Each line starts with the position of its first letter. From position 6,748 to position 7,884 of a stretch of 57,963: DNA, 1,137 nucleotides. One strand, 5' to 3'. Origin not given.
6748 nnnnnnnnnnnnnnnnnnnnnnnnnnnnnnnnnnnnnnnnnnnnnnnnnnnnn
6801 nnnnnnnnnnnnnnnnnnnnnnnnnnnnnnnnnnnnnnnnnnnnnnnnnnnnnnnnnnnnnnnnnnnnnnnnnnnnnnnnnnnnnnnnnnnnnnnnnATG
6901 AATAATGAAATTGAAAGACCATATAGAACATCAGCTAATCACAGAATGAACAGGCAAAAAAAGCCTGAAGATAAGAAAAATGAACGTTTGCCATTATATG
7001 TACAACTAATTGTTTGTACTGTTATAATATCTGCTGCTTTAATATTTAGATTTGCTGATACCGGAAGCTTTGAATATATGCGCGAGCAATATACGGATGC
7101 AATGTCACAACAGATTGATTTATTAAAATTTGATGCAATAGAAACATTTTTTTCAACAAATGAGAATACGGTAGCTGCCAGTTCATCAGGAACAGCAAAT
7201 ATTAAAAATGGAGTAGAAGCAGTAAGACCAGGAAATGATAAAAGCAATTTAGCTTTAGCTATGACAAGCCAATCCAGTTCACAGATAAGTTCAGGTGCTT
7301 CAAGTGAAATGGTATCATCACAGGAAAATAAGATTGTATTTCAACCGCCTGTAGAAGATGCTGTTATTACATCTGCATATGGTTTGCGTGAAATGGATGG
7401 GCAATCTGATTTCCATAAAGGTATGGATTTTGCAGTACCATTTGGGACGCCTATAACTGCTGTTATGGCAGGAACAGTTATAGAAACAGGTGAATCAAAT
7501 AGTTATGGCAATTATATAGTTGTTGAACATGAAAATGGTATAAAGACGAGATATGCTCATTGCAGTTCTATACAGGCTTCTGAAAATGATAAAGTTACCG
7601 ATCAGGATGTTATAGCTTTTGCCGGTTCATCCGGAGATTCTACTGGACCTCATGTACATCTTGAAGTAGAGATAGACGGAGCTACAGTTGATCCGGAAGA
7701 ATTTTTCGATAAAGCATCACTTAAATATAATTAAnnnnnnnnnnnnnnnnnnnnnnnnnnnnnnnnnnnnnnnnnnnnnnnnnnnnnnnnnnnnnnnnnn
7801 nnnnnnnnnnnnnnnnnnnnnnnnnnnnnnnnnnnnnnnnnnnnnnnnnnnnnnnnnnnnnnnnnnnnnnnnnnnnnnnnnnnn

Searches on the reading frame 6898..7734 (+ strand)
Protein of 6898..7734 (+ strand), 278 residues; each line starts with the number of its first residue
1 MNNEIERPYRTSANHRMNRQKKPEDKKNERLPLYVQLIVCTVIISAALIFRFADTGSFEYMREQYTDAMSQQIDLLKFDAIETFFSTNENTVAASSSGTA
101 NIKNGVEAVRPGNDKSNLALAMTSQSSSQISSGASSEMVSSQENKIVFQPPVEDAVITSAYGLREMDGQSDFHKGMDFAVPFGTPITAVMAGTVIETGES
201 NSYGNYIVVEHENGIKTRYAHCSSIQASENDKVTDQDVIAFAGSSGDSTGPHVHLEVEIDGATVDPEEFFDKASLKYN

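Call 15: search_protein_families(library=pfam, proteins=[window:6898-7734:+])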
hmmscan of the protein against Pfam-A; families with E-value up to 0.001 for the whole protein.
window:6898-7734:+ (278 aa): 1 family
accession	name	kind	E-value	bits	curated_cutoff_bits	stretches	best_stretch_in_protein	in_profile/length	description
PF01551.29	Peptidase_M23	-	4.5e-30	104.1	28.7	1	172-266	2-96/96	Peptidase family M23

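Call 62: find_encoding_contigs(protein=window:6898-7734:+, flank=2500, max_places=10)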
Protein window:6898-7734:+ (278 aa): 6 contigs read that carry it; 6 places shown.
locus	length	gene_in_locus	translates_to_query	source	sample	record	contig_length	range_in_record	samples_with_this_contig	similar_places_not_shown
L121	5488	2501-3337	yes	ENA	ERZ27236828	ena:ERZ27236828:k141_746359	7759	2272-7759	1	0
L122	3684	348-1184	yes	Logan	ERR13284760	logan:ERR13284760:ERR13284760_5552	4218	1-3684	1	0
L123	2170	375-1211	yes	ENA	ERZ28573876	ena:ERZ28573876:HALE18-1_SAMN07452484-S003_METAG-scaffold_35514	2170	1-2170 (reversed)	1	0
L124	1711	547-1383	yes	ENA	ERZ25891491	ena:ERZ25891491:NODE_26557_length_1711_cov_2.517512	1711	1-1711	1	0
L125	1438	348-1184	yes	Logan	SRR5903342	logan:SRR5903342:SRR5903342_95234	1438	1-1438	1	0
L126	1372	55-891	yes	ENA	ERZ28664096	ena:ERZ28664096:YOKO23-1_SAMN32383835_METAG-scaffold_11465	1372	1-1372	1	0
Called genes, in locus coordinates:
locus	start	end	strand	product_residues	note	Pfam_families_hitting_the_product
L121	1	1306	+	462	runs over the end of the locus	PF14691:Fer4_20, PF02826:2-Hacid_dh_C (faint), PF01946:Thi4 (faint), PF01262:AlaDh_PNT_C (faint), PF01266:DAO (faint), PF07992:Pyr_redox_2, PF13450:NAD_binding_8 (weak), PF00070:Pyr_redox, +1 more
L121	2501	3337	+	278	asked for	PF01551:Peptidase_M23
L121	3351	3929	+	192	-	PF02163:Peptidase_M50 (weak)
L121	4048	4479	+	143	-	PF01957:NfeD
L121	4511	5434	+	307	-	PF01145:Band_7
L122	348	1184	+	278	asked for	PF01551:Peptidase_M23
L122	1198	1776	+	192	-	PF02163:Peptidase_M50 (weak)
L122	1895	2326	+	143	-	PF01957:NfeD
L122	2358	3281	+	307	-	PF01145:Band_7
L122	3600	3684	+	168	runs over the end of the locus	PF00731:AIRC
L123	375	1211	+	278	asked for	PF01551:Peptidase_M23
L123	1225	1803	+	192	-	PF02163:Peptidase_M50 (weak)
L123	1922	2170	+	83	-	?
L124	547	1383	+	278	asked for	PF01551:Peptidase_M23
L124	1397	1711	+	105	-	?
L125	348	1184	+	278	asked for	PF01551:Peptidase_M23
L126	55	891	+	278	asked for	PF01551:Peptidase_M23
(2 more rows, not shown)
